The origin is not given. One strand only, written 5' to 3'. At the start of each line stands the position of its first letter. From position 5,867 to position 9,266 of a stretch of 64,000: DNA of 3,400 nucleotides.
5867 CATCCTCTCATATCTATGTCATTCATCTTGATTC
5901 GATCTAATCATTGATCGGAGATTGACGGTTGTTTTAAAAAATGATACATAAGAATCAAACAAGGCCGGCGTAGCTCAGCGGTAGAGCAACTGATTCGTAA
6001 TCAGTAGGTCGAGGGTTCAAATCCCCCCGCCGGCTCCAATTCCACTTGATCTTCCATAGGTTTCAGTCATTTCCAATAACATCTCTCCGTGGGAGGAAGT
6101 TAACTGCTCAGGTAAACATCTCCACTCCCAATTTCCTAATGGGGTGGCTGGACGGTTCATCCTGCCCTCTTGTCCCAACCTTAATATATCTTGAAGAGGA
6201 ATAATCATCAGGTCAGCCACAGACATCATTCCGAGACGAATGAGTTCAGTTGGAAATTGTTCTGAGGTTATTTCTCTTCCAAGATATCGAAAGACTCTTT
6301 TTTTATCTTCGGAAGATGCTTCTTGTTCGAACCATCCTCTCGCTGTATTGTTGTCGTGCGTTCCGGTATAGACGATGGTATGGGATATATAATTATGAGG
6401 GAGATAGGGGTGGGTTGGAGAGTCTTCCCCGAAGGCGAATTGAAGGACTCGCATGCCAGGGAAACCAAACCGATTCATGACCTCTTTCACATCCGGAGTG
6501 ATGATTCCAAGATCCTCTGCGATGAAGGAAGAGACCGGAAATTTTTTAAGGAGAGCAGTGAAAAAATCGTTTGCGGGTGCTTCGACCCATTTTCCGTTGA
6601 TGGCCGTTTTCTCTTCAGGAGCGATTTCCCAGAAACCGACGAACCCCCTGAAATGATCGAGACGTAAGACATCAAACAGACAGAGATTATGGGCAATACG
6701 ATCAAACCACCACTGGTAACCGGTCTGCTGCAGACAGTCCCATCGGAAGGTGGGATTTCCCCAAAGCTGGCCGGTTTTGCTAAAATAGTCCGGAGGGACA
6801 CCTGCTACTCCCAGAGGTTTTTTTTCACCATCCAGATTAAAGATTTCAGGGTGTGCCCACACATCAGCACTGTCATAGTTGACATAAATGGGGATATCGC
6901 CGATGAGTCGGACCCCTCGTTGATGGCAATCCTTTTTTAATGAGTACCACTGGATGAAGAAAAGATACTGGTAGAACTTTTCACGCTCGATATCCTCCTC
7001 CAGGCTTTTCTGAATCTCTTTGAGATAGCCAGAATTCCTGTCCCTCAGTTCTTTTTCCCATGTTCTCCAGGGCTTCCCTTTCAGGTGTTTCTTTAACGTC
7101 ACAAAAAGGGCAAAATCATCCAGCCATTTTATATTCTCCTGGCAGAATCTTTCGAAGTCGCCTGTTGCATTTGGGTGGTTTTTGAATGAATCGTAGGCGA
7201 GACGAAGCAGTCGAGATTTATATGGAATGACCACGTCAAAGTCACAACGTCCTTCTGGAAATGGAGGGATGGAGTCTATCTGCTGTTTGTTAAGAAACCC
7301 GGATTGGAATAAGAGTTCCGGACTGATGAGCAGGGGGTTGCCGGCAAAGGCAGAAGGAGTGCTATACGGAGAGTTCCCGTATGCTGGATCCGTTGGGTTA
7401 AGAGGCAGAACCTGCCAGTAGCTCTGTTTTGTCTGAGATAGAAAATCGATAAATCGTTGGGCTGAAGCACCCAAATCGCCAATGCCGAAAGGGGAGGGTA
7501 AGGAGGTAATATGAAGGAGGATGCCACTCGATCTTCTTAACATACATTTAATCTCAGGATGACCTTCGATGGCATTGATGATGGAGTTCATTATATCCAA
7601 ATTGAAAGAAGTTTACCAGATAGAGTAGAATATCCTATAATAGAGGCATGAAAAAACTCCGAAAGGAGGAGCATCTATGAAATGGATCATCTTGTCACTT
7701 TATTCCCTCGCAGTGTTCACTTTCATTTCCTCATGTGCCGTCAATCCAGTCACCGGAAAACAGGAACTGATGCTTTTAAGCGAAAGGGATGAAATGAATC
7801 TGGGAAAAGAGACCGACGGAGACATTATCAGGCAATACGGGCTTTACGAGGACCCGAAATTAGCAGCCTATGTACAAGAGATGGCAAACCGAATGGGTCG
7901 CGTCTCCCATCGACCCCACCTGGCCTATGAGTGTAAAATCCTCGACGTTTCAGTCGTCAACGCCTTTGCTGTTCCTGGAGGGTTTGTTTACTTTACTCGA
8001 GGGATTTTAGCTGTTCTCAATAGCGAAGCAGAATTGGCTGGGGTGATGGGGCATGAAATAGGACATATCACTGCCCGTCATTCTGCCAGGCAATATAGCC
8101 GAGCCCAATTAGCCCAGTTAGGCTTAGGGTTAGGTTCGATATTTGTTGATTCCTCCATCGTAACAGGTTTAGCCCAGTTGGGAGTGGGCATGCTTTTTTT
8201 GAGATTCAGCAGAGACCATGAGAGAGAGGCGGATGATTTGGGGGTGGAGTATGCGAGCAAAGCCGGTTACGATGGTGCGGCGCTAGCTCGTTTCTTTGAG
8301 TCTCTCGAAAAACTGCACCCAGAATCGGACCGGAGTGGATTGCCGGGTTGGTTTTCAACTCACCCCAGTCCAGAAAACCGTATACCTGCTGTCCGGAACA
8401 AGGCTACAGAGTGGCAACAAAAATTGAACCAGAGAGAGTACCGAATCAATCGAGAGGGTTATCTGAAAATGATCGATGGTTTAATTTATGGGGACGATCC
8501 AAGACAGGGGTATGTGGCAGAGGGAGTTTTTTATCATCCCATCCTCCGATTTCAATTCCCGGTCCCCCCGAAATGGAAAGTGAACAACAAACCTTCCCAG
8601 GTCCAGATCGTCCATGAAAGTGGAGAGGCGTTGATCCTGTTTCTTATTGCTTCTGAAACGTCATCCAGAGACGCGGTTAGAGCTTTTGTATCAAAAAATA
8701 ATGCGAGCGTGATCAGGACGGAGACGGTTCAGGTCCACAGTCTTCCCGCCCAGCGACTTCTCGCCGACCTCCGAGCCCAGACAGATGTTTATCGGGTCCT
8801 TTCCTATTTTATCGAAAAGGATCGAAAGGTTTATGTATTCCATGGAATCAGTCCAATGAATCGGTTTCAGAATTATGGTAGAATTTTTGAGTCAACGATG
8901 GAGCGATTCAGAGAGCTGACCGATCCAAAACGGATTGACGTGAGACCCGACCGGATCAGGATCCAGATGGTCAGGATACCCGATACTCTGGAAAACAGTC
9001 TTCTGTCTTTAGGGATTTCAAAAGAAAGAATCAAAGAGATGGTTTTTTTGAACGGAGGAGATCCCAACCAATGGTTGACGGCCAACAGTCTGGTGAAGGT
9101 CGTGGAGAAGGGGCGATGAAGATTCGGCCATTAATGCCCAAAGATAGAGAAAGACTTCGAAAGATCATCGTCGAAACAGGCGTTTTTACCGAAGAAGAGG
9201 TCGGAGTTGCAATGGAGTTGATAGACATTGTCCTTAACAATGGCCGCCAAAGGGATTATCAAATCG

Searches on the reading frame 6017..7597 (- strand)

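Call 10: search_protein_families(library=pfam, proteins=[window:6017-7597:-], max_evalue=0.00001)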
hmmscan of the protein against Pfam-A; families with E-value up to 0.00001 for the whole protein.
window:6017-7597:- (526 aa): 1 family
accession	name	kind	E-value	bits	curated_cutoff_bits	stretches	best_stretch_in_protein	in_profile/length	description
PF02446.23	Glyco_hydro_77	-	6.7e-174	579.6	25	1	28-499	1-464/465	4-alpha-glucanotransferase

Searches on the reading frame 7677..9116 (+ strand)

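Call 10: search_protein_families(library=pfam, proteins=[window:7677-9116:+], max_evalue=0.00001)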
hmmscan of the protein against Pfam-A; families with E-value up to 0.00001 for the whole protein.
window:7677-9116:+ (480 aa): 1 family
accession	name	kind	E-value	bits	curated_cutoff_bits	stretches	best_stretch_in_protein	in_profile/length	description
PF01435.24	Peptidase_M48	-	5.6e-36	124.5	20.3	1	61-241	2-184/186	Peptidase family M48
